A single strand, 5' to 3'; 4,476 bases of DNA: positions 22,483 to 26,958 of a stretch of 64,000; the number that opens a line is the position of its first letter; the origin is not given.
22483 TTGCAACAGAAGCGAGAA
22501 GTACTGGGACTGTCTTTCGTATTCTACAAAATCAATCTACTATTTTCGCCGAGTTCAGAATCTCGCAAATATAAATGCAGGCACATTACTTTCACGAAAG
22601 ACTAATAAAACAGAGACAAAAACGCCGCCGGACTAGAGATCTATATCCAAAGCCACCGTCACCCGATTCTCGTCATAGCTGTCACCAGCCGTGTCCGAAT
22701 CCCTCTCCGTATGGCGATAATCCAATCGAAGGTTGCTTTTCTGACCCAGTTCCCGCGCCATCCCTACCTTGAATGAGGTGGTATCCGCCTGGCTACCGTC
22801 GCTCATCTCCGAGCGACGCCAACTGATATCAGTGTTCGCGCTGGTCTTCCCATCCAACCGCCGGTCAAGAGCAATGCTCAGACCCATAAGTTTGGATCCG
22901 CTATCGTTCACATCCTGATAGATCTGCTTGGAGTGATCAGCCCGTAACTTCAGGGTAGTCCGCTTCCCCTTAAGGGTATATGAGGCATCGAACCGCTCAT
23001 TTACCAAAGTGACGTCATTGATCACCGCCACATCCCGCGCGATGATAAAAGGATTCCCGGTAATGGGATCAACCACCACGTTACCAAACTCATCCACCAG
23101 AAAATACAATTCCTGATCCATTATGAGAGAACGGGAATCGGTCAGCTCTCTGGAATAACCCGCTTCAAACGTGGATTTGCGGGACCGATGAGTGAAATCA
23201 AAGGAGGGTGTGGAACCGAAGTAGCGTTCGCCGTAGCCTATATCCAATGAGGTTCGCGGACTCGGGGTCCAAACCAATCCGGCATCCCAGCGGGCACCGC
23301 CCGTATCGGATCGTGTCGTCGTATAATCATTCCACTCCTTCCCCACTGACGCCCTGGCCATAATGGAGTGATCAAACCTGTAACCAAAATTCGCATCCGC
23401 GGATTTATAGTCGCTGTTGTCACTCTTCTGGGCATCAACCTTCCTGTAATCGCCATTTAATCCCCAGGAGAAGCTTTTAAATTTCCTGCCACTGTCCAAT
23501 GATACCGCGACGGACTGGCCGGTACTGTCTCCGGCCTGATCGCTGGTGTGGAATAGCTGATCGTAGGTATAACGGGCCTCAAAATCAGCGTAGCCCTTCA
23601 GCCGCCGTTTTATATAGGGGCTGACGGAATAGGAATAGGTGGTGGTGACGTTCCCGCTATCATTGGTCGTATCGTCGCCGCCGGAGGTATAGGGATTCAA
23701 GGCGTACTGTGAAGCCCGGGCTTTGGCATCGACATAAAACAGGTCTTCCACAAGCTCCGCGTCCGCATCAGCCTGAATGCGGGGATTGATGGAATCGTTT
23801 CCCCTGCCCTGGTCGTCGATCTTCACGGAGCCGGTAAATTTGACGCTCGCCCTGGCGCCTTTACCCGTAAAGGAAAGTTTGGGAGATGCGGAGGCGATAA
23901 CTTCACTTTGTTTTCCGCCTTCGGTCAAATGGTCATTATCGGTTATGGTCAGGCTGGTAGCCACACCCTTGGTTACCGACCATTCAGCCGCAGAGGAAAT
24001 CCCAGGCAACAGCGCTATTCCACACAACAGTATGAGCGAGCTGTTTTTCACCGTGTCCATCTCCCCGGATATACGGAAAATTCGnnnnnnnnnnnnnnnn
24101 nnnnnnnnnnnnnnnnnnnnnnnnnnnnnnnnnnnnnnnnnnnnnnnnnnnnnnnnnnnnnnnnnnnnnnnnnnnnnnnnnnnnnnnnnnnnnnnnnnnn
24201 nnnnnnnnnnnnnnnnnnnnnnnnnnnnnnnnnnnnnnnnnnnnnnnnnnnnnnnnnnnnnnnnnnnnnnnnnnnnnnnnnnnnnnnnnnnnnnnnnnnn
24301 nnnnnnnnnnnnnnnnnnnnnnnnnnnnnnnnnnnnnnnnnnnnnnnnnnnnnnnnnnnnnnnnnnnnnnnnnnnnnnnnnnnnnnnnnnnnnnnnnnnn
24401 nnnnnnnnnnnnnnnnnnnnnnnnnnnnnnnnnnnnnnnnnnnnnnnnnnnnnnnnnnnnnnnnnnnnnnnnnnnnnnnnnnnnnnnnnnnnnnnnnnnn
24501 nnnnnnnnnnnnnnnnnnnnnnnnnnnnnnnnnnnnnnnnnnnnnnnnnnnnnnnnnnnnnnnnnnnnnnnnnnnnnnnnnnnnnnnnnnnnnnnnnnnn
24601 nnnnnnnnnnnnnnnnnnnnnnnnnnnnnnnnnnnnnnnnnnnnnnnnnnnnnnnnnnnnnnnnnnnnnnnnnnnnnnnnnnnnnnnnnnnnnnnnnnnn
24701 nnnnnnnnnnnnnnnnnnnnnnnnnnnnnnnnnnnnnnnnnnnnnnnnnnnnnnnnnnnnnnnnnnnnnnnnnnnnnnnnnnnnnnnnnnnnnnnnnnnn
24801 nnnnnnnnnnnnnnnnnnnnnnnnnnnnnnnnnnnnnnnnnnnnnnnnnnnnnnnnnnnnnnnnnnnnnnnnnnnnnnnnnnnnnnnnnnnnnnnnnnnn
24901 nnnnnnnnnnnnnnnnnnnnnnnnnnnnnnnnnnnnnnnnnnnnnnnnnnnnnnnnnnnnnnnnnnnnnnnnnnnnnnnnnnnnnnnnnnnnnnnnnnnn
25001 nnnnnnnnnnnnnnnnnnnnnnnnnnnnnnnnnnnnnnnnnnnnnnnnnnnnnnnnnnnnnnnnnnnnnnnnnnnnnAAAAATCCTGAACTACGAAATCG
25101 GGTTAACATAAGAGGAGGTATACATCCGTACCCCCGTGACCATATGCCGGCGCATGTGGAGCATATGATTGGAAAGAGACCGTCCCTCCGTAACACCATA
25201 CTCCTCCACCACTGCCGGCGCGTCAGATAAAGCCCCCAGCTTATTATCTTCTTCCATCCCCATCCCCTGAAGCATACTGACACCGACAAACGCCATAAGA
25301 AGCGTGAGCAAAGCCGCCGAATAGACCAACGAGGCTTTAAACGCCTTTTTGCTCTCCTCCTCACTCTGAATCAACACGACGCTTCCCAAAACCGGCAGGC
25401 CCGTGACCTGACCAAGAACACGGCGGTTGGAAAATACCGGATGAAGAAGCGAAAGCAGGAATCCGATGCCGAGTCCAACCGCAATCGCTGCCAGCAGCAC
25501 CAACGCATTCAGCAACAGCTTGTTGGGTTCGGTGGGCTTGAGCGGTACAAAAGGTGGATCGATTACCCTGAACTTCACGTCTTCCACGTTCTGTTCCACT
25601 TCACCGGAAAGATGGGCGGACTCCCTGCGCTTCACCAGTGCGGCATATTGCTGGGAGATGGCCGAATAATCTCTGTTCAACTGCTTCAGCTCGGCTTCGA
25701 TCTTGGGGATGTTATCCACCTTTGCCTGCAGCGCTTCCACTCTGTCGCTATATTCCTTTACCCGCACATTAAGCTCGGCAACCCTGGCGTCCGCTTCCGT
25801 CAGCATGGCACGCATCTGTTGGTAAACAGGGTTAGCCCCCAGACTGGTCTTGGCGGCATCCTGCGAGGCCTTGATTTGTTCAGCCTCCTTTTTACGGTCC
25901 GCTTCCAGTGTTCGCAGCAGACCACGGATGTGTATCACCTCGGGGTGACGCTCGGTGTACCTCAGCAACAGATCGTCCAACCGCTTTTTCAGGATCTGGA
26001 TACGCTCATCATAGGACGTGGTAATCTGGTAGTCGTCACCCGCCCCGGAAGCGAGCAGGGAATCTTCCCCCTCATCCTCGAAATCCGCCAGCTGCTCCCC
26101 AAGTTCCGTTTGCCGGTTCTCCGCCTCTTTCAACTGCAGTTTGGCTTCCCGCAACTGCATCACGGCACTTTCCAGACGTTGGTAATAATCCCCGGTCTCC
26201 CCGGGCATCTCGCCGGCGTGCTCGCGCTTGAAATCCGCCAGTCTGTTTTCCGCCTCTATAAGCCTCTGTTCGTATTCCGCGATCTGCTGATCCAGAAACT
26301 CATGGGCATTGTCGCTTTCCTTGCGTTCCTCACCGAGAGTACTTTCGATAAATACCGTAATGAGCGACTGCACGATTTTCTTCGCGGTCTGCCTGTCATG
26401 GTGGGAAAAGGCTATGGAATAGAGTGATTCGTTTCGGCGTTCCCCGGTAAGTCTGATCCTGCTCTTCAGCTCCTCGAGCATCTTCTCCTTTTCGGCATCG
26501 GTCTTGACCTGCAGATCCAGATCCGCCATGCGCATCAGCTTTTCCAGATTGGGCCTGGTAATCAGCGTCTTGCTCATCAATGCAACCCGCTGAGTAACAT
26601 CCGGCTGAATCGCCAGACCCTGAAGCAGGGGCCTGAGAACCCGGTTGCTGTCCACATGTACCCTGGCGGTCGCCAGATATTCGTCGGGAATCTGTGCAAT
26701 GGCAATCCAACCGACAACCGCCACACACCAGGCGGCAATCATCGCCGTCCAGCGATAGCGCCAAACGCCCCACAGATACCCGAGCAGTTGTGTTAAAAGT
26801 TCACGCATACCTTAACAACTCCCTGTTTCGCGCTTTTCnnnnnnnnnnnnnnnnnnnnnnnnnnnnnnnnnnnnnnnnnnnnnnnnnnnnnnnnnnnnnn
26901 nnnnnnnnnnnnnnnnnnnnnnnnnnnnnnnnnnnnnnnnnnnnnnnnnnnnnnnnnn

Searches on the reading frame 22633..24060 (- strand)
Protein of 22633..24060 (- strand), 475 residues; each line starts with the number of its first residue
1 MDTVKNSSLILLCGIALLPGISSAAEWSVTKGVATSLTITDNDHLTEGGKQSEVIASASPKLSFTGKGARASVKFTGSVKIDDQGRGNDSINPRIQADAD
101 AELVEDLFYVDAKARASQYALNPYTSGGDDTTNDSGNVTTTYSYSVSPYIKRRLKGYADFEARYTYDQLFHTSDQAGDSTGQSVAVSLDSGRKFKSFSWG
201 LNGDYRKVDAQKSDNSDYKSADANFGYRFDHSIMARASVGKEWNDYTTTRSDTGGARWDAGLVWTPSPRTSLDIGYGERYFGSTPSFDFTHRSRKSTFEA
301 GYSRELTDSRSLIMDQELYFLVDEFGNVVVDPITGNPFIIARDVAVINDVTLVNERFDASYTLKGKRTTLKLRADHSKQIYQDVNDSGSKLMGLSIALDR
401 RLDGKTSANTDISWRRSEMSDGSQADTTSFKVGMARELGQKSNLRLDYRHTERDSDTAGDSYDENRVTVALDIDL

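Call 68: search_protein_families(library=ncbifam, proteins=[window:22633-24060:-], max_evalue=1e-10)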
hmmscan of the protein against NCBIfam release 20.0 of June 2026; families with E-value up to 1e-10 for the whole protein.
window:22633-24060:- (475 aa): 1 family
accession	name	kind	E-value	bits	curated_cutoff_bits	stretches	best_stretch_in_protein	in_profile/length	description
TIGR03016.1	pepcterm_hypo_1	hypoth_equivalog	4.6e-70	236.9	90.85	1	24-471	1-473/477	TIGR03016 family PEP-CTERM system-associated outer membrane protein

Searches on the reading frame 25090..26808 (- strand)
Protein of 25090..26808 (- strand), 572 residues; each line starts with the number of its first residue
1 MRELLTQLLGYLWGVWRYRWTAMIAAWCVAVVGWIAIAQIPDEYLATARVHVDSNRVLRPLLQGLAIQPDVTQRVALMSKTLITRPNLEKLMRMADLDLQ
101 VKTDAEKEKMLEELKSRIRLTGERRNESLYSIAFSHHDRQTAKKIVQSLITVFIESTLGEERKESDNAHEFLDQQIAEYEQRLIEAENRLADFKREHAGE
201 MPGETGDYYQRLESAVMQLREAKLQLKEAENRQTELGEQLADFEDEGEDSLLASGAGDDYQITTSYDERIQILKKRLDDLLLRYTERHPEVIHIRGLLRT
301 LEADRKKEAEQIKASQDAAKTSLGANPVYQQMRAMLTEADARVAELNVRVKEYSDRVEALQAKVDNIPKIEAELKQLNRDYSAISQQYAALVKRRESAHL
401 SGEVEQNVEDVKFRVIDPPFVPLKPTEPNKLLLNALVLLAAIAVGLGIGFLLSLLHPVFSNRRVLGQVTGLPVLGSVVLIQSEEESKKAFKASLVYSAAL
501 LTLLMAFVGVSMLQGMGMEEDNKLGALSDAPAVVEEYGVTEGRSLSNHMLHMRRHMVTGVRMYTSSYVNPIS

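Call 68: search_protein_families(library=ncbifam, proteins=[window:25090-26808:-], max_evalue=1e-10)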
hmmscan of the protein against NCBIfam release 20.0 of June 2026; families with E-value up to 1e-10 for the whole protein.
window:25090-26808:- (572 aa): 4 families
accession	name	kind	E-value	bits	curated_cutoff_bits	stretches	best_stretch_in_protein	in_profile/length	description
TIGR03007.1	pepcterm_ChnLen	equivalog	1.2e-160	535.1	278.85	1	7-510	2-493/498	XrtA system polysaccharide chain length determinant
TIGR03017.1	EpsF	equivalog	1.9e-13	50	422.75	1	29-477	23-443/444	chain length determinant protein EpsF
TIGR01005.1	eps_transp_fam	subfamily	7.5e-13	47.5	411.7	1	88-483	116-483/754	exopolysaccharide transport protein family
NF008568.0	PRK11519.1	equivalog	1.9e-12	46.2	1068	0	106-208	206-309/720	tyrosine-protein kinase Wzc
